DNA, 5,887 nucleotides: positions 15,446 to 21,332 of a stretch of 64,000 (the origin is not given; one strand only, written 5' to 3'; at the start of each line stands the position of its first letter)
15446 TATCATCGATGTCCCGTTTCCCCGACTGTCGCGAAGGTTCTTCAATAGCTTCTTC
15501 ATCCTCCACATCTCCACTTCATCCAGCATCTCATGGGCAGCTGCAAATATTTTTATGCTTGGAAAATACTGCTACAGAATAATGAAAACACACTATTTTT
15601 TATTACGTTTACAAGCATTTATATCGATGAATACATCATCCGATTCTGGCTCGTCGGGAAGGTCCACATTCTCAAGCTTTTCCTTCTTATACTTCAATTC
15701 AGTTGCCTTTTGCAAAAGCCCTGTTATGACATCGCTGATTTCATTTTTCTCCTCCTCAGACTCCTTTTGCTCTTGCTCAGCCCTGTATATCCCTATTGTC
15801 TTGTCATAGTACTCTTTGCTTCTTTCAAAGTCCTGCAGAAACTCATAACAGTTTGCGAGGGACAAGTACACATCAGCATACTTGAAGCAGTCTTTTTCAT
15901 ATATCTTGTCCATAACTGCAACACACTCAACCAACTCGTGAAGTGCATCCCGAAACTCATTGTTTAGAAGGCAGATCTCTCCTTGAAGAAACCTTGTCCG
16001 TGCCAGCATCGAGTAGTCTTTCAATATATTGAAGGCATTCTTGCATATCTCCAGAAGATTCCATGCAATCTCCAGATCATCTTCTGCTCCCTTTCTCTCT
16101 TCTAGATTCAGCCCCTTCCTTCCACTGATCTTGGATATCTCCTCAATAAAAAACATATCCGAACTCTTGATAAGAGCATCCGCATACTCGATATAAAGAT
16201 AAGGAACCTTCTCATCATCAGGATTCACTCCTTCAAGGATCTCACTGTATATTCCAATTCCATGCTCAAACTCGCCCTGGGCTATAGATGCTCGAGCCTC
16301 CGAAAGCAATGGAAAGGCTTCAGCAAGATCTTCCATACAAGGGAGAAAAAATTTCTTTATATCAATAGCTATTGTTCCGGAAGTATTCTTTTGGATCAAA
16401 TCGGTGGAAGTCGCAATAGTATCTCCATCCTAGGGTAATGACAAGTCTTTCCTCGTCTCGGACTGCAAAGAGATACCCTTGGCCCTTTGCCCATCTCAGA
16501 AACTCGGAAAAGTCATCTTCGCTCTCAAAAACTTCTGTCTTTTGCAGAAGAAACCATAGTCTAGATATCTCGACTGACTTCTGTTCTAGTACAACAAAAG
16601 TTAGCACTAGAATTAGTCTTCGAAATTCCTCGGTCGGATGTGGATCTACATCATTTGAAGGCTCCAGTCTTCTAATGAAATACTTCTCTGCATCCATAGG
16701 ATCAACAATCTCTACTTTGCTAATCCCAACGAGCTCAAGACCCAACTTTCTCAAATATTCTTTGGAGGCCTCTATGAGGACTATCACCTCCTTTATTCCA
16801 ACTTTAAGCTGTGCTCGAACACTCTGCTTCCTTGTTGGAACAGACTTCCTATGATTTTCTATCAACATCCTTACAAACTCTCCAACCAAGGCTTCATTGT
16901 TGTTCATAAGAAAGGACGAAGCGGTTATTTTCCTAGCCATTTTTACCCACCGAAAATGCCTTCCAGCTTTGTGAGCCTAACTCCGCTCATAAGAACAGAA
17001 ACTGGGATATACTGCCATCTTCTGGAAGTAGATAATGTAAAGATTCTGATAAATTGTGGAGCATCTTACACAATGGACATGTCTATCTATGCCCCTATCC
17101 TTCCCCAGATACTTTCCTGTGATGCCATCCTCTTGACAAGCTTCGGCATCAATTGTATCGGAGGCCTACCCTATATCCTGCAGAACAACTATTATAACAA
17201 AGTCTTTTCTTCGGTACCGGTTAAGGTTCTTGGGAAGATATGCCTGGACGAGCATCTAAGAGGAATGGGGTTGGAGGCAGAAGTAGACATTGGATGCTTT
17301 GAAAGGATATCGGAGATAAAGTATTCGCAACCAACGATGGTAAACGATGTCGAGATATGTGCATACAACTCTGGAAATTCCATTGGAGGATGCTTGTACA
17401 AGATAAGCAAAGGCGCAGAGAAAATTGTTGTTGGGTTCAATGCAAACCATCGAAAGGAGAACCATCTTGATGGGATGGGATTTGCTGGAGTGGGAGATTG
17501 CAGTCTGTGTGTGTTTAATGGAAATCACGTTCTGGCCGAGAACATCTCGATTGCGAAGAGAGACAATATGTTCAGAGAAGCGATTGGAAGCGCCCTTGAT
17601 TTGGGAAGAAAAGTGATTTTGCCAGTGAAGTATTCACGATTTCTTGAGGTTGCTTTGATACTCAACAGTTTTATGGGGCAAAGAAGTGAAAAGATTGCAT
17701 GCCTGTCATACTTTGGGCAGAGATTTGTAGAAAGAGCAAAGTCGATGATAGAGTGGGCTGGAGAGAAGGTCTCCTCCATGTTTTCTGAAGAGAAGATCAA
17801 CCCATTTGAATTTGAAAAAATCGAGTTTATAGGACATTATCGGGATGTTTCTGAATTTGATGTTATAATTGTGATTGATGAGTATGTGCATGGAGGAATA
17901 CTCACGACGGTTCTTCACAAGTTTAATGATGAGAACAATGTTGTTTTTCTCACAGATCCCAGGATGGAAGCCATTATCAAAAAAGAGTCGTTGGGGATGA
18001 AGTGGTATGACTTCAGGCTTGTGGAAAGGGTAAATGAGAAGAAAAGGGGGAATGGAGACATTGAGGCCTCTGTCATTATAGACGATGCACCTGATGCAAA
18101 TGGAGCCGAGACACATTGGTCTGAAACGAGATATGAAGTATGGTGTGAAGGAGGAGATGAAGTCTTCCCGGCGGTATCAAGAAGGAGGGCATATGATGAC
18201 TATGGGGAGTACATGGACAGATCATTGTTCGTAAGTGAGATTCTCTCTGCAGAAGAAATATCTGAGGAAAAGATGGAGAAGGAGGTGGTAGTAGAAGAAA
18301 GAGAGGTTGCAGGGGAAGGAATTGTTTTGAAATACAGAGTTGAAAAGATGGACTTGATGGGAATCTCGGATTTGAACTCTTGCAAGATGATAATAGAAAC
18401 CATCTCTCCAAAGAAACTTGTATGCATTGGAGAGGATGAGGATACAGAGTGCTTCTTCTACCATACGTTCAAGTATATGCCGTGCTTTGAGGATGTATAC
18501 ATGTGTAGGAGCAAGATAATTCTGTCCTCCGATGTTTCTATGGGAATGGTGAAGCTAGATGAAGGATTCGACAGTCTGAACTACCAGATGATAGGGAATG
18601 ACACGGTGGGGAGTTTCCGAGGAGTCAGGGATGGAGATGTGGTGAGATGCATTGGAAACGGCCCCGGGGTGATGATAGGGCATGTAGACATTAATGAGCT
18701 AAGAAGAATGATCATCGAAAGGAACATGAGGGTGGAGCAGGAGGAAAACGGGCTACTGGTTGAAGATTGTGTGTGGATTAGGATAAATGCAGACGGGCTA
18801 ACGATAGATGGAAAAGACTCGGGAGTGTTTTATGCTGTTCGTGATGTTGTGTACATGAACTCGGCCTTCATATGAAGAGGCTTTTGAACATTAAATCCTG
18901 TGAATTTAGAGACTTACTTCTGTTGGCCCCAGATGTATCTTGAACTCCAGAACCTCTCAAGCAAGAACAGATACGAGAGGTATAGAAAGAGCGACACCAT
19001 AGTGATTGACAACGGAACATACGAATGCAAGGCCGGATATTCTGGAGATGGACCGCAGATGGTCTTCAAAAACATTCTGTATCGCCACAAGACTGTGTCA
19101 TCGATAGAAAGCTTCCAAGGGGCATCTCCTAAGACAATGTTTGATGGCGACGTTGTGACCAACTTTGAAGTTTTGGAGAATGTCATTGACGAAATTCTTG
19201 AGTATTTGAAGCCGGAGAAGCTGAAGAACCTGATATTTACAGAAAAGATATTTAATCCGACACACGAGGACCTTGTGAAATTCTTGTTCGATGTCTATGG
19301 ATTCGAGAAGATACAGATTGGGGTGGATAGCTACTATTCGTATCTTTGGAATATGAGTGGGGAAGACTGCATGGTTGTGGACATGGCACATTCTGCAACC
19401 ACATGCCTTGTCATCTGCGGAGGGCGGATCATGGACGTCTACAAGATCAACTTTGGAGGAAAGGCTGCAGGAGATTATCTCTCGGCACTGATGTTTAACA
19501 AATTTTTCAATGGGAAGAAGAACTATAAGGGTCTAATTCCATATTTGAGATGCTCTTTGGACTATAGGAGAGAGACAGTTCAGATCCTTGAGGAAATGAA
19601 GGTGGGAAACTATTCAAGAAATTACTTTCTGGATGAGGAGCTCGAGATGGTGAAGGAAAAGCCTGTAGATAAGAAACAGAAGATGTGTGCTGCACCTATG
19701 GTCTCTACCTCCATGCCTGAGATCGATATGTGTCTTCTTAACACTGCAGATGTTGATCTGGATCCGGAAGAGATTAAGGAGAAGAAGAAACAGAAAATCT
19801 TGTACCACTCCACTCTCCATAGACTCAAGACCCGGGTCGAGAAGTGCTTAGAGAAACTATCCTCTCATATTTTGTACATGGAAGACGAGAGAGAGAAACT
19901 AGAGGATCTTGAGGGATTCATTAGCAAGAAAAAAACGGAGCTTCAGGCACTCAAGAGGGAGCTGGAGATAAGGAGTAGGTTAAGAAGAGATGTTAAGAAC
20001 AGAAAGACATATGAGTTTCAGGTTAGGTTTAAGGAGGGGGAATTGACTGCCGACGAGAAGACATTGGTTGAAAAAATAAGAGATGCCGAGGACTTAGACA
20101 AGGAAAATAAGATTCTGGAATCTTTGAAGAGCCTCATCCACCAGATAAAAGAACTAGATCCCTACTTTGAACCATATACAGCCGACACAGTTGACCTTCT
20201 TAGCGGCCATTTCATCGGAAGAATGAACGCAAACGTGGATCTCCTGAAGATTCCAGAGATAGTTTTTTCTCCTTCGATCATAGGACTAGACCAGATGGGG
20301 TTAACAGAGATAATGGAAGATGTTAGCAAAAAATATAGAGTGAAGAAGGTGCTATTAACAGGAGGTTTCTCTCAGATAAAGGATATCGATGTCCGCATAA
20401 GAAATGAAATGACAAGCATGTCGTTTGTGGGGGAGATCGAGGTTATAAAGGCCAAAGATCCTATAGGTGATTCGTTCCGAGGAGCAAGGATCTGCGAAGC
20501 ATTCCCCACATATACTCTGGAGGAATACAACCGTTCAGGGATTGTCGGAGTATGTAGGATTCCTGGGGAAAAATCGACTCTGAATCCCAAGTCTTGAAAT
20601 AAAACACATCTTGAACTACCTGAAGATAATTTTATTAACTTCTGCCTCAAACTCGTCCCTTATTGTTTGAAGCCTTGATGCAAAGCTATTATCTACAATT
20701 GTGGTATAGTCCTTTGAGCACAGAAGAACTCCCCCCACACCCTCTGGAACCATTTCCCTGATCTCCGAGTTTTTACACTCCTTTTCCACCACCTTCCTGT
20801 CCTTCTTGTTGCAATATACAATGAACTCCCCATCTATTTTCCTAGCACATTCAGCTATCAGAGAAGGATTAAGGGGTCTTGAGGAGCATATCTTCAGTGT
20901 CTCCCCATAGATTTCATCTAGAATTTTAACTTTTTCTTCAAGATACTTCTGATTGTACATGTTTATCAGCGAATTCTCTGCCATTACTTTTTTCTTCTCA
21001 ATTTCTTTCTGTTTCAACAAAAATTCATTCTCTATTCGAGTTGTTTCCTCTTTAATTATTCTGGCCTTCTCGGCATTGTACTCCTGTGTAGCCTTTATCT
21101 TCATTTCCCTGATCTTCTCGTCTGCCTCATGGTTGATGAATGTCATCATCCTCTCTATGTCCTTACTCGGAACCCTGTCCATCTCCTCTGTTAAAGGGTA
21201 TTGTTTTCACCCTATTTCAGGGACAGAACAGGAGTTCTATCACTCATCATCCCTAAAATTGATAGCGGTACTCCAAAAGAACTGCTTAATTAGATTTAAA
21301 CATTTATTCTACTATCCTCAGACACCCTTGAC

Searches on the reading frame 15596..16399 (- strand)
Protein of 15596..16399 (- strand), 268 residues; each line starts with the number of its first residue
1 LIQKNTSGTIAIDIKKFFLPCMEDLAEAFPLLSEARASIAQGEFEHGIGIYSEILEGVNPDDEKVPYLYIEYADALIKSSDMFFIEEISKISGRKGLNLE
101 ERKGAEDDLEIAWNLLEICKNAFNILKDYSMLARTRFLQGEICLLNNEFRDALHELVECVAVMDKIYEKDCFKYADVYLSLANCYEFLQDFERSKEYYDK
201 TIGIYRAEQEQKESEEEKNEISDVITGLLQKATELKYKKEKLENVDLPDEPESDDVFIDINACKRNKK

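Call 34: search_protein_families(library=pfam, proteins=[window:15596-16399:-], max_evalue=0.001)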
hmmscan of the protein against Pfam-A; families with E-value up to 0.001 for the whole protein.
window:15596-16399:- (268 aa): 5 families
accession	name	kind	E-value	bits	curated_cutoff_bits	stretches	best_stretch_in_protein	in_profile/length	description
PF13424.12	TPR_12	-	4.3e-07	30.5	30.1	1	136-207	6-77/77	Tetratricopeptide repeat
PF07719.23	TPR_2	-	6.8e-05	23.1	27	0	175-200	1-26/34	Tetratricopeptide repeat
PF00515.34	TPR_1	-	7.9e-05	22.8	27.8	0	175-202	1-28/34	Tetratricopeptide repeat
PF13181.12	TPR_8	-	0.00019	21.8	25.7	1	175-205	1-31/34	Tetratricopeptide repeat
PF10516.15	SHNi-TPR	-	0.00021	21.2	21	0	138-168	6-36/38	SHNi-TPR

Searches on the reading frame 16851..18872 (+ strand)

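Call 34: search_protein_families(library=pfam, proteins=[window:16851-18872:+], max_evalue=0.001)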
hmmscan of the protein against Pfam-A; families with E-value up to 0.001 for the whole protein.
window:16851-18872:+ (674 aa): 2 families
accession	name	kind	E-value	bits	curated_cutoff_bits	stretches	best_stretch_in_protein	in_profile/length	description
PF16661.11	Lactamase_B_6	-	3.6e-30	105.2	27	1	57-212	1-176/193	Metallo-beta-lactamase superfamily domain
PF13299.11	CPSF100_C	-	1.5e-05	25.7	24.1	1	606-669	96-161/163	Cleavage and polyadenylation factor 2 C-terminal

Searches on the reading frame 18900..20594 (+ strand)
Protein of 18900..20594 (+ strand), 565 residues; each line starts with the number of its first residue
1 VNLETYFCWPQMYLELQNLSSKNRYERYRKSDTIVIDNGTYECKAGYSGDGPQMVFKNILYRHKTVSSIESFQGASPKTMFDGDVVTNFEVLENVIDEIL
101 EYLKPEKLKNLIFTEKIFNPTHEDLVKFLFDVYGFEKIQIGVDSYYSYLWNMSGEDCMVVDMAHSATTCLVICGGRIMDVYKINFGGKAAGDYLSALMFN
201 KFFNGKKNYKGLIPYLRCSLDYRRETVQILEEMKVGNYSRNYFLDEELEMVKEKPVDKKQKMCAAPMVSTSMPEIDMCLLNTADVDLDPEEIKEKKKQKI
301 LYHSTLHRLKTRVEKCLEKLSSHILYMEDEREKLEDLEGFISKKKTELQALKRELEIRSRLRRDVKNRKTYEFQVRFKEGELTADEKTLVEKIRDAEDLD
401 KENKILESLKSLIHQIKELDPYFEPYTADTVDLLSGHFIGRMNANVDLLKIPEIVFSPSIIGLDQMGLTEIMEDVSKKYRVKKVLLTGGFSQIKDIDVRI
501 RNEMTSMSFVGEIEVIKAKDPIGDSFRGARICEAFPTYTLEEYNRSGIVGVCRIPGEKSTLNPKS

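Call 34: search_protein_families(library=pfam, proteins=[window:18900-20594:+], max_evalue=0.001)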
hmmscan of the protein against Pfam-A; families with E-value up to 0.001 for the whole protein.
window:18900-20594:+ (565 aa): 1 family
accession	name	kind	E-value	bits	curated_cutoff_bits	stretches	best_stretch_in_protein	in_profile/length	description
PF00022.25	Actin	-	1.3e-12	47.5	27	1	31-201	4-190/410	Actin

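Call 64: search_protein_families(library=pfam, proteins=[window:18900-20594:+], max_evalue=0.1)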
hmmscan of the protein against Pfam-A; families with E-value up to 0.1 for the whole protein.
window:18900-20594:+ (565 aa): 1 family
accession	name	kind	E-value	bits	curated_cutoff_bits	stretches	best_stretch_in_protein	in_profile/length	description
PF00022.25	Actin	-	1.3e-12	47.5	27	1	31-201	4-190/410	Actin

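Call 82: search_protein_families(library=ncbifam, proteins=[window:18900-20594:+], max_evalue=0.01)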
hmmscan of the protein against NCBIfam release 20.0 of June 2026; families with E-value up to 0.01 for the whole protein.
window:18900-20594:+ (565 aa): 1 family
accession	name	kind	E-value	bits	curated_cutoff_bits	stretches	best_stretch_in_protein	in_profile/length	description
NF040964.1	MamK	subfamily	0.006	15.7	400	0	480-537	269-324/335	MamK family actin-like protein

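Call 87: search_solved_structures(query=window:18900-20594:+, max_evalue=0.001)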
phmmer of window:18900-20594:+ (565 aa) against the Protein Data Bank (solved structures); distinct sequences matched with E-value up to 0.001: 114 (the best 60 are shown).
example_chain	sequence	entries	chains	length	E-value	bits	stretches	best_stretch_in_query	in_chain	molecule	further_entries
6fhs_J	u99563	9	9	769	6.4e-24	87.7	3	33-231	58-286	Arp5 | DASH complex subunit DAD4 | Actin-related protein 5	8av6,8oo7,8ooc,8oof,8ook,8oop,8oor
8ets_R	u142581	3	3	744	2.1e-20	76.2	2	27-202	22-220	Actin-related protein 5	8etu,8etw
8eu9_R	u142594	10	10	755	2.8e-20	75.7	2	27-208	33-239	Actin-related protein 5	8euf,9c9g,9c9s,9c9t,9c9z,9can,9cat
6fml_J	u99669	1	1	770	3.5e-17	65.5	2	33-230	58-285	Actin related protein 5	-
6hts_H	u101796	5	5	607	4.7e-17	65.1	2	77-202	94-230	Actin-related protein 5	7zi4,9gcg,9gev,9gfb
9ge5_J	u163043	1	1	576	4.8e-17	65.1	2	77-202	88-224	Actin-related protein 5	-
6igm_G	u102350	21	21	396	1.6e-13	53.4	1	33-198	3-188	Actin-related protein 6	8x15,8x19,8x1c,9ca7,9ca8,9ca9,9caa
9y6s_6l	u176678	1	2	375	9.1e-11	44.3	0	31-86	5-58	Actin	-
7q8b_A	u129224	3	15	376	3.4e-10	42.4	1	31-199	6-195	Actin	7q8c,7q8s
8c47_A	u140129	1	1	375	3.5e-10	42.4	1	31-199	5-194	Actin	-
7zvw_B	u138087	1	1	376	2.4e-08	36.4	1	33-202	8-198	Actin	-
9e5c_6f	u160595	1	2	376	2.6e-08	36.2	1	32-199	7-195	Actin A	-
8rx1_7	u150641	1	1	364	3e-08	36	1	33-202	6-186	Actin b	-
1c0f_A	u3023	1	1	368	3.7e-08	35.7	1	33-201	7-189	ACTIN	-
4pl7_A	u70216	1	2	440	4.6e-08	35.4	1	33-201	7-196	Actin,Thymosin beta-4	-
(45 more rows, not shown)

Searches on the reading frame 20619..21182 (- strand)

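Call 34: search_protein_families(library=pfam, proteins=[window:20619-21182:-], max_evalue=0.001)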
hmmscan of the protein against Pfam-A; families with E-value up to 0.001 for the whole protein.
window:20619-21182:- (188 aa): 1 family
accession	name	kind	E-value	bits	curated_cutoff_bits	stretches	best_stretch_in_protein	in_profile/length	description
PF01991.23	vATP-synt_E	-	3.2e-16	59.8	24.2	1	15-187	1-199/199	ATP synthase (E/31 kDa) subunit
